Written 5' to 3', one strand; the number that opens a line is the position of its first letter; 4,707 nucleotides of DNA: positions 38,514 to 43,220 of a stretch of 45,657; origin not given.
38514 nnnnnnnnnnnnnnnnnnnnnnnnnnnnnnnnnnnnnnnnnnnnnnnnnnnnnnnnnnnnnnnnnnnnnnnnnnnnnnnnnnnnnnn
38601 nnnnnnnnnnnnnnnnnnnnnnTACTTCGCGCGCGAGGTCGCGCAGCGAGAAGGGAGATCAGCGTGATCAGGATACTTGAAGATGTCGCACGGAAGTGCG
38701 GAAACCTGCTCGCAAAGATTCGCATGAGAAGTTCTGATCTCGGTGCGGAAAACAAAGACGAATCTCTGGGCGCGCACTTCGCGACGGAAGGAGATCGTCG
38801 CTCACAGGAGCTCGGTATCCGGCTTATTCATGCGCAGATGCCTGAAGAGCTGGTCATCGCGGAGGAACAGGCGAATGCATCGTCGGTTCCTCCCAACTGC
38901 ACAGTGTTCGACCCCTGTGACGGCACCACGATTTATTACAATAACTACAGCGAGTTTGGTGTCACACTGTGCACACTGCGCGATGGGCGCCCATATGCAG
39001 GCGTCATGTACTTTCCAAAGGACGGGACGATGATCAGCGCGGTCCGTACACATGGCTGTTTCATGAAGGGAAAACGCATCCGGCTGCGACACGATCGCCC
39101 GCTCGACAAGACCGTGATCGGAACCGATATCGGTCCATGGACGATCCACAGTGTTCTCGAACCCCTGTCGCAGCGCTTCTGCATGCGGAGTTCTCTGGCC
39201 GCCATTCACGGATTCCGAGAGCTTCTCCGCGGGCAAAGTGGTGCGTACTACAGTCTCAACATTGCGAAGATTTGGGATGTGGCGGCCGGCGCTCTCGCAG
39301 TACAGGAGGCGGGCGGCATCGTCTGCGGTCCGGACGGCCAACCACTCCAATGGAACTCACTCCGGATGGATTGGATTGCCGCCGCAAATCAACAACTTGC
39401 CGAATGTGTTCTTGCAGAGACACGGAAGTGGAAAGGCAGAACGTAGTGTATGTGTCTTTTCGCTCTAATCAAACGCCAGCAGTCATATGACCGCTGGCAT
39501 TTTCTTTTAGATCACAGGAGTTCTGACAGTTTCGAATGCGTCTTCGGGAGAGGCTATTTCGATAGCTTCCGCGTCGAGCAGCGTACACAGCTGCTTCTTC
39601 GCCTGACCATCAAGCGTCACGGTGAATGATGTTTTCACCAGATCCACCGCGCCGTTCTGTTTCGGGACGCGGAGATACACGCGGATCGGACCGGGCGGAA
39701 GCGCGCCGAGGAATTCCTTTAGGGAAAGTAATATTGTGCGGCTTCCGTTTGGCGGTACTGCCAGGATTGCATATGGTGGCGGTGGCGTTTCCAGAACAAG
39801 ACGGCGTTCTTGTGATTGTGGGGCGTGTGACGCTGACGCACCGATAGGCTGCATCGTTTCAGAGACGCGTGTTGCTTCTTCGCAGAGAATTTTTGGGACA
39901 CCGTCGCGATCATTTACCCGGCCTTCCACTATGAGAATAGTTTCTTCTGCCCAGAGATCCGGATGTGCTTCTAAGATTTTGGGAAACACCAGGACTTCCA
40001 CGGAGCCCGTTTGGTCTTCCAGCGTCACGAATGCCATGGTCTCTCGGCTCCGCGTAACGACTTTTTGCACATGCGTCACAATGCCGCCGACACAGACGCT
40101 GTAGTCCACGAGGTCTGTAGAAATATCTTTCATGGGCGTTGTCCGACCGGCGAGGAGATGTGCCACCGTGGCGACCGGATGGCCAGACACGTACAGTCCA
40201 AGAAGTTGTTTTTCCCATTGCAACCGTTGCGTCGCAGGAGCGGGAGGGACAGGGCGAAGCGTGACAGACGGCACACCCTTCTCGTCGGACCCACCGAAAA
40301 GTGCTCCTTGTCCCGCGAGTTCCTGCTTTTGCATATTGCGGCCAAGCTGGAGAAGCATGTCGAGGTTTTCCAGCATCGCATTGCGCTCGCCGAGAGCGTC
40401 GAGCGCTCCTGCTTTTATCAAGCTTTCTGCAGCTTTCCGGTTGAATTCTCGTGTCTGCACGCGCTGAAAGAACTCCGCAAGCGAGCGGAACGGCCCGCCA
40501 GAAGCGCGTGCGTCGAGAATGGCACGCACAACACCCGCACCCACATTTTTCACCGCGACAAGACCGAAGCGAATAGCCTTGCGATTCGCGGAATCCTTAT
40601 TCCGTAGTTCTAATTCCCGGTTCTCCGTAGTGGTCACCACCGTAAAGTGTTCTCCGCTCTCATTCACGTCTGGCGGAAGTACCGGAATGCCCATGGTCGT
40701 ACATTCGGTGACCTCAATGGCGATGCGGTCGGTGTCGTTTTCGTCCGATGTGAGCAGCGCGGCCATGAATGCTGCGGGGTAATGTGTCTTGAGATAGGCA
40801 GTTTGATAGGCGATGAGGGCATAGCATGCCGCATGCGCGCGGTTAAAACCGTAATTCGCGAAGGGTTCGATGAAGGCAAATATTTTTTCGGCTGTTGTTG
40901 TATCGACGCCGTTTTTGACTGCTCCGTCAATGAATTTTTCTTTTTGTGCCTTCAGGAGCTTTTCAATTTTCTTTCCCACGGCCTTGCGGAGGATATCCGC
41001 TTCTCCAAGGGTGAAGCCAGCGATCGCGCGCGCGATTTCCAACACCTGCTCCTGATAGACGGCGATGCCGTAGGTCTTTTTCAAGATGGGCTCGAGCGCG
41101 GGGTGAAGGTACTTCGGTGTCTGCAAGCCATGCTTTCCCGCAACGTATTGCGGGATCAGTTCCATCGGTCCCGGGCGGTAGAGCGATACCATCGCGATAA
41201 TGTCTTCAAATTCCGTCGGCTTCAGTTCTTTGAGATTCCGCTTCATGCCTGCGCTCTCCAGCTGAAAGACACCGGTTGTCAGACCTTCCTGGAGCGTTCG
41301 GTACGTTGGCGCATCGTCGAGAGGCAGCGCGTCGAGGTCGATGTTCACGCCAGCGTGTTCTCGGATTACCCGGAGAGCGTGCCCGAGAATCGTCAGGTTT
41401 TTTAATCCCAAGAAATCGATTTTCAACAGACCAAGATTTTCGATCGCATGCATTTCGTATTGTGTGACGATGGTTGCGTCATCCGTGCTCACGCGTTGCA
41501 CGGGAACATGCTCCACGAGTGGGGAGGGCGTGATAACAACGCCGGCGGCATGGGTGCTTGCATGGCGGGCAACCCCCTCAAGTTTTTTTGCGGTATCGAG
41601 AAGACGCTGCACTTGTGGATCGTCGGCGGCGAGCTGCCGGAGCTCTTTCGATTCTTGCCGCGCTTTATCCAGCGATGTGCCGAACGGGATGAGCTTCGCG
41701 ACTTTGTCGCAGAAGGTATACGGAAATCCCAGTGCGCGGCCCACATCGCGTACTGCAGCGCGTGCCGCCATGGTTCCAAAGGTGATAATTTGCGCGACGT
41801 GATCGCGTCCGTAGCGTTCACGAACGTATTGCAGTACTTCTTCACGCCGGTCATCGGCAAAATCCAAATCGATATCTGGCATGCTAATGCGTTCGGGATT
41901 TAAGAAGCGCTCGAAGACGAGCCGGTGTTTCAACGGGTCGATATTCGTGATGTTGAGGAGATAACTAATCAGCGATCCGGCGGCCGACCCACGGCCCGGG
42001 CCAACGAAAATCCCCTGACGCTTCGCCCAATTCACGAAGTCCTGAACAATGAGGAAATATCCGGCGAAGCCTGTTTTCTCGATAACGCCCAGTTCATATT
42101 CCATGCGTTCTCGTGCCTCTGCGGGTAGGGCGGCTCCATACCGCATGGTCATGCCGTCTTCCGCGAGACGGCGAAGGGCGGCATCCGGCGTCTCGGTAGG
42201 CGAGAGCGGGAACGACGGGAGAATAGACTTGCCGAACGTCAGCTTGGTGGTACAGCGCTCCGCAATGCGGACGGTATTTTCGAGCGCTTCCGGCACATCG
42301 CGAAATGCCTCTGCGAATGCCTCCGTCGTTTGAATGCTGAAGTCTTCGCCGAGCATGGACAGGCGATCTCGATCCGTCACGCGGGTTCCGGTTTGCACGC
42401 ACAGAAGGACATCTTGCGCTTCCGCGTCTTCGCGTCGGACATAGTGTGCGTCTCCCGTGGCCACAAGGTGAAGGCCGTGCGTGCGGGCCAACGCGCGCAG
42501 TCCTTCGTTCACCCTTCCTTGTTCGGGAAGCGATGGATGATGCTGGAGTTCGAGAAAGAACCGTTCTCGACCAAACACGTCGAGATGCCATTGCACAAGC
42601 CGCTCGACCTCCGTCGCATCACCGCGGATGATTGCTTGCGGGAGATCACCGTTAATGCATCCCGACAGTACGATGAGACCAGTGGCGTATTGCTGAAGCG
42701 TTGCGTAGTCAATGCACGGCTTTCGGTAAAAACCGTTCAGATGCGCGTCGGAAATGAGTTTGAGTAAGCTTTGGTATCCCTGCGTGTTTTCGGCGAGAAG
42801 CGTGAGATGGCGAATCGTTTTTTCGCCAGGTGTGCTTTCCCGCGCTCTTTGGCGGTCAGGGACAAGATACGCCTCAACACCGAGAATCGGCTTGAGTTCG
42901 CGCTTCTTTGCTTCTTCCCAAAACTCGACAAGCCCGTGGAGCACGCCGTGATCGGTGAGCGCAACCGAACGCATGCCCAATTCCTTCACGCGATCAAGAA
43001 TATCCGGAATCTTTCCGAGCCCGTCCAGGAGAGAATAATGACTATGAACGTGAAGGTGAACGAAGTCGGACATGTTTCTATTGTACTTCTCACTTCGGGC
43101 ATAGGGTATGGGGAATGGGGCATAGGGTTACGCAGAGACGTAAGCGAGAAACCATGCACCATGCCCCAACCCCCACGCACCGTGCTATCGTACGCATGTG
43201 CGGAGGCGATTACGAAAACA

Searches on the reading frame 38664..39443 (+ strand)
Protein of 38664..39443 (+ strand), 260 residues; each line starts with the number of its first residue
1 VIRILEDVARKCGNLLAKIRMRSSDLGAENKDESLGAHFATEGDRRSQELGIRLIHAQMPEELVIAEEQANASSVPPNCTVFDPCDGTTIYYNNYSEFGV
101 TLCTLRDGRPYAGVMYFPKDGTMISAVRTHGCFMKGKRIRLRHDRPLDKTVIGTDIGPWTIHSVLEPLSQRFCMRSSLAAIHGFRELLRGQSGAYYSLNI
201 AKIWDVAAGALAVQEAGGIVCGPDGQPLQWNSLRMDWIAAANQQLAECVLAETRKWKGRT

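Call 51: search_protein_families(library=pfam, proteins=[window:38664-39443:+], max_evalue=0.001)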
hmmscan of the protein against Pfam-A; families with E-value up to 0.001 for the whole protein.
window:38664-39443:+ (260 aa): 1 family
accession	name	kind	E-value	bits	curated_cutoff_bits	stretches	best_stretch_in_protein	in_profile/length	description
PF00459.30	Inositol_P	-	1.1e-34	120.7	27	1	3-254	7-267/271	Inositol monophosphatase family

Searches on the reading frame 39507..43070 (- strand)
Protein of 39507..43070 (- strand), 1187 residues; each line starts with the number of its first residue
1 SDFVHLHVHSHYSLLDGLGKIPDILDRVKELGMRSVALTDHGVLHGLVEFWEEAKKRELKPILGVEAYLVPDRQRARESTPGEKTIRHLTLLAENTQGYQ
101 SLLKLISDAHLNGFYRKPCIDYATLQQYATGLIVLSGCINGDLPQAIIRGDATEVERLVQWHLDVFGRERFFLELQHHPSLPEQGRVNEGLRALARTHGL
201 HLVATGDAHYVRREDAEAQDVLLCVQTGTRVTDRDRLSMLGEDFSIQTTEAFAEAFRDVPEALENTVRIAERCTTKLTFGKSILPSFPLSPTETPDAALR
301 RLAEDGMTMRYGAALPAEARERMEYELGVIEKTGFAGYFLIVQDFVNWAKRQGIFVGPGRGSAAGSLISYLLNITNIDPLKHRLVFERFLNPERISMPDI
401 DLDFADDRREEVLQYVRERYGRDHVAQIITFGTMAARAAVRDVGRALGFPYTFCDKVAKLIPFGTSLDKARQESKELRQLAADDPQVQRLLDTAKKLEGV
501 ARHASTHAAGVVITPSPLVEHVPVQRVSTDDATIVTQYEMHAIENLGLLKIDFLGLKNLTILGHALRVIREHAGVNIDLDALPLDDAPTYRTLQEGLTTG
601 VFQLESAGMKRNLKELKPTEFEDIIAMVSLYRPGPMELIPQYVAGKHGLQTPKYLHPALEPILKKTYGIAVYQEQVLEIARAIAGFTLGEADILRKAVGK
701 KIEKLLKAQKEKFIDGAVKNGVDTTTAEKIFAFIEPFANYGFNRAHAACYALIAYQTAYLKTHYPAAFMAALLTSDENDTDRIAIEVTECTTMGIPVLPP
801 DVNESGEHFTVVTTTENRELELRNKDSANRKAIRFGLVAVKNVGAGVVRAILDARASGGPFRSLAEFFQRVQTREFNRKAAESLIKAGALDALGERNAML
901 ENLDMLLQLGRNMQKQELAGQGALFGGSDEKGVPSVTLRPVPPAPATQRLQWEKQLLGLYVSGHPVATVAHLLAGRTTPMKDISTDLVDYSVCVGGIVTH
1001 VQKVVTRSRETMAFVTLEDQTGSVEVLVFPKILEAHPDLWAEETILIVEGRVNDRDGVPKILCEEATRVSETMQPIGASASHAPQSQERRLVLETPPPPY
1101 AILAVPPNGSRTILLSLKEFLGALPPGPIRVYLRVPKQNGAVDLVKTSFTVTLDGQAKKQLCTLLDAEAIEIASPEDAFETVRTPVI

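Call 51: search_protein_families(library=pfam, proteins=[window:39507-43070:-], max_evalue=0.001)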
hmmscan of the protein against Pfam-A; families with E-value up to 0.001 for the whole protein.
window:39507-43070:- (1187 aa): 5 families
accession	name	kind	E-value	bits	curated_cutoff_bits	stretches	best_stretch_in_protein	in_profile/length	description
PF07733.18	DNA_pol3_alpha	-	5.9e-108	360.8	23.9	1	298-555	2-260/260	Bacterial DNA polymerase III alpha NTPase domain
PF17657.6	DNA_pol3_finger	-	8.8e-62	207.8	22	1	558-721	1-166/166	Bacterial DNA polymerase III alpha subunit finger domain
PF02811.25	PHP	-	3e-51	174.5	26.4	1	5-178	1-164/164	PHP domain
PF14579.12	HHH_6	-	6e-27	94.1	25.6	1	794-896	1-86/90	Helix-hairpin-helix motif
PF01336.31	tRNA_anti-codon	-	2e-12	47.3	27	1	992-1067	1-73/75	OB-fold nucleic acid binding domain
